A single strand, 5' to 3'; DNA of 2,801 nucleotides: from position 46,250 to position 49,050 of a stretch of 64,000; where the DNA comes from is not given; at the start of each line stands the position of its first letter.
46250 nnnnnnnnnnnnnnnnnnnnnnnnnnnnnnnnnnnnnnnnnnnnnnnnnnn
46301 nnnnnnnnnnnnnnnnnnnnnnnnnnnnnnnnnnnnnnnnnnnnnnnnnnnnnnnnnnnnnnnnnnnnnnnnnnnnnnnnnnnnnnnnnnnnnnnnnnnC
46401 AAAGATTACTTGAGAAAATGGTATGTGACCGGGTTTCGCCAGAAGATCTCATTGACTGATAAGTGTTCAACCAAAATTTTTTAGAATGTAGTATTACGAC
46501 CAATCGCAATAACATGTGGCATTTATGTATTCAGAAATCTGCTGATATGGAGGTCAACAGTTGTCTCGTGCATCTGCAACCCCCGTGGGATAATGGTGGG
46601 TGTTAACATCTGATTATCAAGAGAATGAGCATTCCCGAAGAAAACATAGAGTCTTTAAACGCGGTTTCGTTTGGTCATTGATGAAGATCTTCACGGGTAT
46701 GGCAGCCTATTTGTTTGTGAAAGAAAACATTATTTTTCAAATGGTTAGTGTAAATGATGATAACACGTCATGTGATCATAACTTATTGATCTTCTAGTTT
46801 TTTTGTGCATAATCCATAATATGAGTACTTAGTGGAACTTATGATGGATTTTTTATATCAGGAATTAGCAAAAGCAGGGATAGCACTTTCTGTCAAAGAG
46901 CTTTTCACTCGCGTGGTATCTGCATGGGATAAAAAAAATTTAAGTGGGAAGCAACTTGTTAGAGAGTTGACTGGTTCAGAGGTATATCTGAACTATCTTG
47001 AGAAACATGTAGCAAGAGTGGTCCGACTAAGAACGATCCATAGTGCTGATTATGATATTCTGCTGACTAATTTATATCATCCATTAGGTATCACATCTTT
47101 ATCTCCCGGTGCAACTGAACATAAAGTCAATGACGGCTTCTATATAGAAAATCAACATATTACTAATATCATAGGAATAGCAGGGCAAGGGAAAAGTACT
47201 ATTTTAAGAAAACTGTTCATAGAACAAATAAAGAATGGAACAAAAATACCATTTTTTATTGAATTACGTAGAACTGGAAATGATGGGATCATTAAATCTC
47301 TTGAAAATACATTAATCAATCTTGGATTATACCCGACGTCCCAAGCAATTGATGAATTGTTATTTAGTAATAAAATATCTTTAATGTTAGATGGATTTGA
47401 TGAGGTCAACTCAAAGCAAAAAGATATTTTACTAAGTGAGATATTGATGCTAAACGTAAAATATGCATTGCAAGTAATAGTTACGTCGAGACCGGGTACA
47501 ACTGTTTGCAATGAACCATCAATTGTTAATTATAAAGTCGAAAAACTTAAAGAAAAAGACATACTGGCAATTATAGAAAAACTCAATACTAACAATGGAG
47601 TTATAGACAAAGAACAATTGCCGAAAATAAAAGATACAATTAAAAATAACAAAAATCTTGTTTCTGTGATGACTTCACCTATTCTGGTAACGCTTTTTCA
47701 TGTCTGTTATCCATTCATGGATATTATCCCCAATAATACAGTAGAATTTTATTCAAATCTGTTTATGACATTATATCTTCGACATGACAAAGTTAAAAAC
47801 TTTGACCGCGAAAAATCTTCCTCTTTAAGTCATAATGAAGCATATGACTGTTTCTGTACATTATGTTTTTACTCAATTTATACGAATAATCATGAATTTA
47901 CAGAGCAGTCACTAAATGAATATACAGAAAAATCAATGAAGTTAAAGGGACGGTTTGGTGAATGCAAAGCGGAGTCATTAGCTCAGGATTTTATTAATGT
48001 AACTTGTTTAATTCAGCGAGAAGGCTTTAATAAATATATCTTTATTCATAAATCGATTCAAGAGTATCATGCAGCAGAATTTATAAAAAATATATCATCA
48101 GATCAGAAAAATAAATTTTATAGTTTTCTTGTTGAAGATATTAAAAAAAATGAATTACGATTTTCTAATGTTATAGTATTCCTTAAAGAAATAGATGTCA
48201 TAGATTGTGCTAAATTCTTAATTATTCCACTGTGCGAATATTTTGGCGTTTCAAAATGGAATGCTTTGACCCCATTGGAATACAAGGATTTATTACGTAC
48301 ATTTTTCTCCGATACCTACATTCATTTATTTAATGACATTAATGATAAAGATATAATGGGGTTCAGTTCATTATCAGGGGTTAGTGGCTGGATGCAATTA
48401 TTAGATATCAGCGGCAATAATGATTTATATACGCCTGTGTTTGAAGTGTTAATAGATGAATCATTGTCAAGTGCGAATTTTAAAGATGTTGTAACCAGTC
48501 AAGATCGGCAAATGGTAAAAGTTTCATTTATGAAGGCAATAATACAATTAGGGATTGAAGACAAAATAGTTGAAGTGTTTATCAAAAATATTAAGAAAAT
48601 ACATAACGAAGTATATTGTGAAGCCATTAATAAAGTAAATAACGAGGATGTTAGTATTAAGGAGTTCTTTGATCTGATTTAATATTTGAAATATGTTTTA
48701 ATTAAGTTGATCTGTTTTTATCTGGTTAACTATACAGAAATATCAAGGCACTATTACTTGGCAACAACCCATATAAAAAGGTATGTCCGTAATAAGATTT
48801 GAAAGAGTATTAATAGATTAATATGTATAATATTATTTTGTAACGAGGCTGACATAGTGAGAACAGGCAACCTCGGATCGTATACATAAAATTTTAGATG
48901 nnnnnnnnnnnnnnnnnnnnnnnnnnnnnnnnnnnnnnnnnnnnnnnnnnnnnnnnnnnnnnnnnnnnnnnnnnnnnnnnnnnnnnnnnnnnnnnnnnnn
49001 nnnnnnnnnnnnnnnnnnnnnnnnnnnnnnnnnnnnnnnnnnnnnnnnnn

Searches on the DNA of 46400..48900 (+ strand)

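Call 52: search_dna_similar(query=window:46400-48900:+, collection=ecoli_genomes, mode=near, max_rows=8)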
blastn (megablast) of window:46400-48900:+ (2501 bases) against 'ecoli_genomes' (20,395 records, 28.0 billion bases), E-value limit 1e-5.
Records with a match: 186; places in all: 186; records where one place covers at least 80% of the query: 0.
Genomes with a match: 186 of 5426; with a place that covers at least 80% of the query: 0. Places per genome that has any: lowest 1, median 1, highest 1. On chromosomes: 186 places; on plasmids: 0.
Best place of each record, by identity: 95-99% 32; 90-95% 20; 80-90% 134.
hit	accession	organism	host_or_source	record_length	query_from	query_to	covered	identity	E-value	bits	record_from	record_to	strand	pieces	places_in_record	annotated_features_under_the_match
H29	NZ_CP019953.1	Escherichia coli M8 strain M8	Mus musculus C57Bl/6J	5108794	1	69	3%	98.6%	6e-24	122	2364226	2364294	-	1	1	H-NS family histone-like protein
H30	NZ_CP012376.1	Escherichia coli strain GE3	human feces of different individuals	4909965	1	69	3%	98.6%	6e-24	122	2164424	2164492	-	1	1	H-NS family histone-like protein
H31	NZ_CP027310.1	Escherichia coli strain 2014C-4135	Homo sapiens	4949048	1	69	3%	98.6%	6e-24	122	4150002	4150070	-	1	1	H-NS family histone-like protein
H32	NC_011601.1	Escherichia coli O127:H6 str. E2348/69 strain E2348/69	-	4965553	1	69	3%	98.6%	6e-24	122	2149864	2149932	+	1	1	DNA-binding protein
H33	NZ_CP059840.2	Escherichia coli strain E2348/69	Homo sapiens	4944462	1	69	3%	98.6%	6e-24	122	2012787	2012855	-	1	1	H-NS family histone-like protein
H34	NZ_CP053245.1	Escherichia coli strain SCU-485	Homo sapiens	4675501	1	69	3%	98.6%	6e-24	122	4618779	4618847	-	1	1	H-NS family histone-like protein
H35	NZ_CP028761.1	Escherichia coli strain A13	Sheep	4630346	1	69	3%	98.6%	6e-24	122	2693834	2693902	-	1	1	DNA-binding protein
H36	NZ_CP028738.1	Escherichia coli strain A38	Petrogale lateralis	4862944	1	69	3%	98.6%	6e-24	122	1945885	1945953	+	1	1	DNA-binding protein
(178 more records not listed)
